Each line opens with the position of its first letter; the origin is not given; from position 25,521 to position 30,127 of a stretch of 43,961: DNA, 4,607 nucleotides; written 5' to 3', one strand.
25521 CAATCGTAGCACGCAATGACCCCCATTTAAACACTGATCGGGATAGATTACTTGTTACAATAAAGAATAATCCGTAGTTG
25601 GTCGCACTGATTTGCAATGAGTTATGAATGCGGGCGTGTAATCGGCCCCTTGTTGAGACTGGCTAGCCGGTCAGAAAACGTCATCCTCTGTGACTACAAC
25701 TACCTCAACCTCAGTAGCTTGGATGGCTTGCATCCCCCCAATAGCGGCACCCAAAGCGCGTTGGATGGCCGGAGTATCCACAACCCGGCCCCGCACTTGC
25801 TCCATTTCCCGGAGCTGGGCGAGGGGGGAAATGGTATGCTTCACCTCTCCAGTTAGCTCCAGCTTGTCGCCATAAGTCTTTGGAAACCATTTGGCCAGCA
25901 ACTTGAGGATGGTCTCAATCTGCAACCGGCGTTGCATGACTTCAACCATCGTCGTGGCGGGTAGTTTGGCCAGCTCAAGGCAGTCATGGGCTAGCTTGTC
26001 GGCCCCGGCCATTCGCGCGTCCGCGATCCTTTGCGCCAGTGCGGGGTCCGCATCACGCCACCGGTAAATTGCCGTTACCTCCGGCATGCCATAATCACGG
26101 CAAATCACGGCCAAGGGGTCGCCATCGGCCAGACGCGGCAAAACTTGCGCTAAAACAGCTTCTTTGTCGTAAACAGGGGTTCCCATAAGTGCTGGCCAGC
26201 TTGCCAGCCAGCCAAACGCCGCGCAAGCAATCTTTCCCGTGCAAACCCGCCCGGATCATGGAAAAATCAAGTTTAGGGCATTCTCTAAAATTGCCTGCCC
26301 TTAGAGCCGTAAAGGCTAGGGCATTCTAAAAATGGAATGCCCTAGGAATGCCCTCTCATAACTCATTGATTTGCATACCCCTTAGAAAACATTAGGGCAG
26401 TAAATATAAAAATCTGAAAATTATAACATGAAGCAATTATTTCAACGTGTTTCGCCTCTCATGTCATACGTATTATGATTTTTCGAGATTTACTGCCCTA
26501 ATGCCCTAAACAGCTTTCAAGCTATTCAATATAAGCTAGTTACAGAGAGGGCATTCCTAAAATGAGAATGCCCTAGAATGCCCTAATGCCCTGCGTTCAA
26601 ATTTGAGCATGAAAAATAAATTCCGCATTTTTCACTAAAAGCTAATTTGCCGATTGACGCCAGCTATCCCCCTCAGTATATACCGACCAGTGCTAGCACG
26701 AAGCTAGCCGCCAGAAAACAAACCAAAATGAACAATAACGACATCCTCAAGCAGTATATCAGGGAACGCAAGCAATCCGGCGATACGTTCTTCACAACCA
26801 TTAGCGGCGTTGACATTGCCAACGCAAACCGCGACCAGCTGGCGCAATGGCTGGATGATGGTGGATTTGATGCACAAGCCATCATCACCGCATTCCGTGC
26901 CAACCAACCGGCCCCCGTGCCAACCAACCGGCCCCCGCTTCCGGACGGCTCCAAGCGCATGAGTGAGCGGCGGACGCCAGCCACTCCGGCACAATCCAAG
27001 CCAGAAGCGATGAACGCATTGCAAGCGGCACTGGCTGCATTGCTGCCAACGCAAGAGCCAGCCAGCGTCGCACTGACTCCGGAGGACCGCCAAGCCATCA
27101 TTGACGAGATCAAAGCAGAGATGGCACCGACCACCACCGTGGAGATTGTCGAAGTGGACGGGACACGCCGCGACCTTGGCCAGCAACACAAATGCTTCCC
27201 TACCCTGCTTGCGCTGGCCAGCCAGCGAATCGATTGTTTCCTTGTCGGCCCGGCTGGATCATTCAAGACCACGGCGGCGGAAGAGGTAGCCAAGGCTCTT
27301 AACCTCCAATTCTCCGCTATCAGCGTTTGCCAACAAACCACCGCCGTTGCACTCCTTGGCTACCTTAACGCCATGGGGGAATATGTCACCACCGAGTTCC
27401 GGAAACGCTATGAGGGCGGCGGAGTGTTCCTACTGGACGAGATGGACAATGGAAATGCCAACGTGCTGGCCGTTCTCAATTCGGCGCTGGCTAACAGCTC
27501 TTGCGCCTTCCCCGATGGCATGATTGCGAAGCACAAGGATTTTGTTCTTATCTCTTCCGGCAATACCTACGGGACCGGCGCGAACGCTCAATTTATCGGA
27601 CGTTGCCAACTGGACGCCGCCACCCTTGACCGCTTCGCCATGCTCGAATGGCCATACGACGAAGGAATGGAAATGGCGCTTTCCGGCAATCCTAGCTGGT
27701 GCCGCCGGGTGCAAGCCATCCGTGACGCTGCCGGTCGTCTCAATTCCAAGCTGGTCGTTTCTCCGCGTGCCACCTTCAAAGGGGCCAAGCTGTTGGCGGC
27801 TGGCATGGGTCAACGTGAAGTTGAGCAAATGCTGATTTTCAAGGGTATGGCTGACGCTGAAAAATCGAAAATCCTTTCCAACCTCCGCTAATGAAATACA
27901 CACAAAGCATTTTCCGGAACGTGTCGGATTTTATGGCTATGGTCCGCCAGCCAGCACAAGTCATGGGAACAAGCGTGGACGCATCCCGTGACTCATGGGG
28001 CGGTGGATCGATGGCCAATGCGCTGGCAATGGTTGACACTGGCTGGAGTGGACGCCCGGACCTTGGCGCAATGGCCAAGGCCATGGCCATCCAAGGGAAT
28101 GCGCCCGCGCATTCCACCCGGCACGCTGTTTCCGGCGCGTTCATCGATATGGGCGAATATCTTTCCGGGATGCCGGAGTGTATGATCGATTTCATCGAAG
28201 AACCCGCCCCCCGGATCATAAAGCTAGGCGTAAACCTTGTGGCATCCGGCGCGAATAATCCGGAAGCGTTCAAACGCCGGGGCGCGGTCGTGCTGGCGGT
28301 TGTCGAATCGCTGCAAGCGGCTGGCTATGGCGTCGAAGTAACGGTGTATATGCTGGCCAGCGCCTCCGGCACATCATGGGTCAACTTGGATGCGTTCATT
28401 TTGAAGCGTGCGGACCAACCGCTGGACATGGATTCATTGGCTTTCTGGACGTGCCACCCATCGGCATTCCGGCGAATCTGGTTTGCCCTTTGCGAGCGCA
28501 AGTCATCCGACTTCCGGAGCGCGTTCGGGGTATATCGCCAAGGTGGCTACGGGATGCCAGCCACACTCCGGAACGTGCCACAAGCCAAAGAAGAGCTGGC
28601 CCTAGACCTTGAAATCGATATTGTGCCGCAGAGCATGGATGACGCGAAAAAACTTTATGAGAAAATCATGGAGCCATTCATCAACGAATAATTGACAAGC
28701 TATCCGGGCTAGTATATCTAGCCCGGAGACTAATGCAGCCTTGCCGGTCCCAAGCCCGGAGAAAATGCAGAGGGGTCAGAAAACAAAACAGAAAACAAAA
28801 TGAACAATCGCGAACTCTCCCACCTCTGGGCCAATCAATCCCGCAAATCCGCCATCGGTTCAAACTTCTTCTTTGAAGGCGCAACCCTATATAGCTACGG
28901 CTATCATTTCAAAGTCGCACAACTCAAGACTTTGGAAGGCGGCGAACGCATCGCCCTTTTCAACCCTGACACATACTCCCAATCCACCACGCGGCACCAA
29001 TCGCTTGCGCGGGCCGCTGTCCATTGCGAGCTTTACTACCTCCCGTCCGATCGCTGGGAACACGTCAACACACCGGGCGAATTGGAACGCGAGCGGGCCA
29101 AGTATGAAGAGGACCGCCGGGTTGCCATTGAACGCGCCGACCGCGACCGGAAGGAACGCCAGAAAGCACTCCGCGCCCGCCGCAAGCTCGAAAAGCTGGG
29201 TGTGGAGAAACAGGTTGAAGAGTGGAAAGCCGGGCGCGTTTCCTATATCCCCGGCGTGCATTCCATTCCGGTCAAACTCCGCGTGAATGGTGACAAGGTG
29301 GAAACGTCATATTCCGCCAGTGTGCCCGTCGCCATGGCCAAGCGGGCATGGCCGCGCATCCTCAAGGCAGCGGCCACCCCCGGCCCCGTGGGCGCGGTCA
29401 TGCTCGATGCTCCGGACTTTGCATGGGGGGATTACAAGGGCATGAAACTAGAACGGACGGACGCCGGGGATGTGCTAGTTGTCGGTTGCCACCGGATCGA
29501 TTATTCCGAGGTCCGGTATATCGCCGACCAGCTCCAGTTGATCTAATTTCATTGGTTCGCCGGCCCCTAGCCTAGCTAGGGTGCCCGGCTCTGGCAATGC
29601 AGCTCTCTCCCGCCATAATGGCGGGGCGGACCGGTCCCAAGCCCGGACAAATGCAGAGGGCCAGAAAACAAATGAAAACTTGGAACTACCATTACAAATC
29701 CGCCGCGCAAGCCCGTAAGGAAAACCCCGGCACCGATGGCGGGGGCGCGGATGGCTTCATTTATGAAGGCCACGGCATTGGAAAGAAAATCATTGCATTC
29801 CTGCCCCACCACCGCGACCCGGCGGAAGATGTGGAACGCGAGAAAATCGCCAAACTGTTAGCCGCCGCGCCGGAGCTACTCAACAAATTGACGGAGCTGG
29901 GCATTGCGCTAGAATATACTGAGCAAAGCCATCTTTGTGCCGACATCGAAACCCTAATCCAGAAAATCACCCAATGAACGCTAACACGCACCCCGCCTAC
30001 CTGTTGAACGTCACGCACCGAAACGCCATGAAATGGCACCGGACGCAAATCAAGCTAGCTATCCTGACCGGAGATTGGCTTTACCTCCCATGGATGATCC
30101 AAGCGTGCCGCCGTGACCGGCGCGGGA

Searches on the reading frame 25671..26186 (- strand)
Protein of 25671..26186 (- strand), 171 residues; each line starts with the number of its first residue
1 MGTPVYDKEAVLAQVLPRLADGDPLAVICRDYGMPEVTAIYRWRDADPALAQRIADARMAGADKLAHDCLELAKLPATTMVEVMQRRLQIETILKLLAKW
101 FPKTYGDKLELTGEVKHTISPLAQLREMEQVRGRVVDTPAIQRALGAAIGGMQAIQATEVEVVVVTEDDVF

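Call 5: search_protein_families(library=pfam, proteins=[window:25671-26186:-], max_evalue=0.01)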
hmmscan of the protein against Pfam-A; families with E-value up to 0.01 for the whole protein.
window:25671-26186:- (171 aa): 1 family
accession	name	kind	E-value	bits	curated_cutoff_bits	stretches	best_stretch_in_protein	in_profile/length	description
PF20901.3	Sf6_terminase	-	5.9e-24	84.6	27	1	9-111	3-105/106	Bacteriophage Sf6, terminase small subunit-like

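Call 6: search_protein_families(library=phrogs, proteins=[window:25671-26186:-], max_evalue=0.001)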
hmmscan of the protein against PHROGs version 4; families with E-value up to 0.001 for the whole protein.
window:25671-26186:- (171 aa): 1 family
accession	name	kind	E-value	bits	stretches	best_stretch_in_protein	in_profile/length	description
phrog_1482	-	head and packaging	8.1e-24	84.9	1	4-131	12-139/147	terminase small subunit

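Call 70: search_protein_representatives(protein=window:25674-26186:-)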
Query: 171 residues. Proteins with E-value up to 0.001 (for the whole library): 4447; up to 1e-10: 578; up to 1e-30: 2. The best 150 are listed.
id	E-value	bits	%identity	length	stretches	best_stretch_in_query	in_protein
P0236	1.4e-71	255.9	73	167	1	1-158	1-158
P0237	3.2e-42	160.5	52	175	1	8-171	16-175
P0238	1.1e-27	113.2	43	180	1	2-139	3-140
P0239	2.3e-26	109.0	49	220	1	2-128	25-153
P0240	2.9e-26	108.6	48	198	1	5-142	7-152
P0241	2.8e-25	105.4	53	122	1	34-133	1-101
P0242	1.4e-24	103.2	43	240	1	5-145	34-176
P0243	3.7e-24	101.8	40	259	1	1-141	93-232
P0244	5.1e-24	101.3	44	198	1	6-132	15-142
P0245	8.6e-24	100.6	41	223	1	13-142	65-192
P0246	1.1e-23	100.2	39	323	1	8-155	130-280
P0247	1.7e-23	99.6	51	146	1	5-114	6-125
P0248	2.1e-23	99.4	46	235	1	5-127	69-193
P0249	1.2e-22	96.9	42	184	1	6-149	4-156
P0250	2.0e-22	96.1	50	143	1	5-109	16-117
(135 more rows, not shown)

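Call 89: search_protein_families(library=ncbifam, proteins=[window:25671-26186:-], max_evalue=0.01)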
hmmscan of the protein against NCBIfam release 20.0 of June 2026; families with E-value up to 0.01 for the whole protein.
window:25671-26186:- (171 aa): 0 families

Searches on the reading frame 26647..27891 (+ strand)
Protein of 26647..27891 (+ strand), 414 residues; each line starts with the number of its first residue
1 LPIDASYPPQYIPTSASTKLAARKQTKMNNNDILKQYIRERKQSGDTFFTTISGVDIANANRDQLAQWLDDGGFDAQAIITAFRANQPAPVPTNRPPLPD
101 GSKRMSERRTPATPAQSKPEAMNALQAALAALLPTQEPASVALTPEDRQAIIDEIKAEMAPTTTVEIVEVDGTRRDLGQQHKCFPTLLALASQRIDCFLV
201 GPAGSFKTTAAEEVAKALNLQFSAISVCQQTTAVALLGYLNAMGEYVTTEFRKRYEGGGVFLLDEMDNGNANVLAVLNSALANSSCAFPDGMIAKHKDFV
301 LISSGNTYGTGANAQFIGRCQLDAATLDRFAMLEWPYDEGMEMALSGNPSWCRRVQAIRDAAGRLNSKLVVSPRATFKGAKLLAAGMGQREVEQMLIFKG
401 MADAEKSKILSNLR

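Call 72: search_protein_families(library=pfam, proteins=[window:26647-27891:+], max_evalue=0.01)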
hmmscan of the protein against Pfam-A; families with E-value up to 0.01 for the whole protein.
window:26647-27891:+ (414 aa): 3 families
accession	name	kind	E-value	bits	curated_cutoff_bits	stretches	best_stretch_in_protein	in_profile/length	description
PF07728.20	AAA_5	-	3.7e-12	46.9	22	1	197-330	2-139/139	AAA domain (dynein-related subfamily)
PF00004.35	AAA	-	1.5e-05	25.9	21.2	1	198-307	2-110/131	ATPase family associated with various cellular activities (AAA)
PF07726.17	AAA_3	-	0.0034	17.7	27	1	198-332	3-131/131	ATPase family associated with various cellular activities (AAA)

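Call 73: search_protein_families(library=phrogs, proteins=[window:26647-27891:+], max_evalue=0.001)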
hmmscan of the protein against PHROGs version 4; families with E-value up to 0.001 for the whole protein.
window:26647-27891:+ (414 aa): 2 families
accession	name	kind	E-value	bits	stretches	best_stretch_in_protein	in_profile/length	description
phrog_249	-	moron, auxiliary metabolic gene and host takeover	4.3e-46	158.9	1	152-410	93-364/380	porphyrin biosynthesis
phrog_16448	-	other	8.6e-08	31.9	1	191-339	447-595/680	ATPase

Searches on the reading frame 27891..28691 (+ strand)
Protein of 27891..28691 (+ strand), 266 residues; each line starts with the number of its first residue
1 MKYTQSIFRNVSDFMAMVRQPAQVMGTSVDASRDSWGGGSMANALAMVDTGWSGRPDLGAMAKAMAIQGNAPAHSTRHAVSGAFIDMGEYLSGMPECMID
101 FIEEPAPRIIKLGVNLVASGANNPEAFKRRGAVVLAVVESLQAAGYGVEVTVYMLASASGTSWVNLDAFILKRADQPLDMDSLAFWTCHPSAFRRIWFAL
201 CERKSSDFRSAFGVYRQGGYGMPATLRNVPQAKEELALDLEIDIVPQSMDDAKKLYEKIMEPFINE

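Call 72: search_protein_families(library=pfam, proteins=[window:27891-28691:+], max_evalue=0.01)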
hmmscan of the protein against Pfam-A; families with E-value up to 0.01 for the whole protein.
window:27891-28691:+ (266 aa): 1 family
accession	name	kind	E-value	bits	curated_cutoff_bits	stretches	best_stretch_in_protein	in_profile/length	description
PF23822.1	DUF7192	-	5.8e-35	121.4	27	1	5-228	13-245/281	Domain of unknown function (DUF7192)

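Call 73: search_protein_families(library=phrogs, proteins=[window:27891-28691:+], max_evalue=0.001)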
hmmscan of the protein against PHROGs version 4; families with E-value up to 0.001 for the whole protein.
window:27891-28691:+ (266 aa): 1 family
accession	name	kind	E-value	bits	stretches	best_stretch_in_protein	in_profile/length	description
phrog_1909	-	unknown function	4.2e-36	125.6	1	5-225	16-247/287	-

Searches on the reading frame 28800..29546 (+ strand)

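Call 72: search_protein_families(library=pfam, proteins=[window:28800-29546:+], max_evalue=0.01)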
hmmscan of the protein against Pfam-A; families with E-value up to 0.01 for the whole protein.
window:28800-29546:+ (248 aa): 0 families

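Call 73: search_protein_families(library=phrogs, proteins=[window:28800-29546:+], max_evalue=0.001)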
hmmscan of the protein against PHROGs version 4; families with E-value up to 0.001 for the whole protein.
window:28800-29546:+ (248 aa): 2 families
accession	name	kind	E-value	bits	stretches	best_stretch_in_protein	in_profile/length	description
phrog_7247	-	unknown function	2.9e-29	103.4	2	2-82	6-90/365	-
phrog_29643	-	unknown function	1.5e-11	44.6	1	17-75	21-80/423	-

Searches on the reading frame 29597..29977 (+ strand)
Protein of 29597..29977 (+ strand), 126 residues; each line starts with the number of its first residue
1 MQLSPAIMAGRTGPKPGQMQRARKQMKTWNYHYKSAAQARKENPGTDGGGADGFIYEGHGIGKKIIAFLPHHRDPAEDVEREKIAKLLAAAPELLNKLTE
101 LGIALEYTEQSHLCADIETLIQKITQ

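Call 72: search_protein_families(library=pfam, proteins=[window:29597-29977:+], max_evalue=0.01)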
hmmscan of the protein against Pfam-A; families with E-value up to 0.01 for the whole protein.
window:29597-29977:+ (126 aa): 0 families

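Call 73: search_protein_families(library=phrogs, proteins=[window:29597-29977:+], max_evalue=0.001)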
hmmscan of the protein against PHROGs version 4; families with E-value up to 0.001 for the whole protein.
window:29597-29977:+ (126 aa): 1 family
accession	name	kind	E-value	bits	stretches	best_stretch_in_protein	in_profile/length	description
phrog_1273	-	unknown function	0.00027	22.3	1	66-123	33-96/103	-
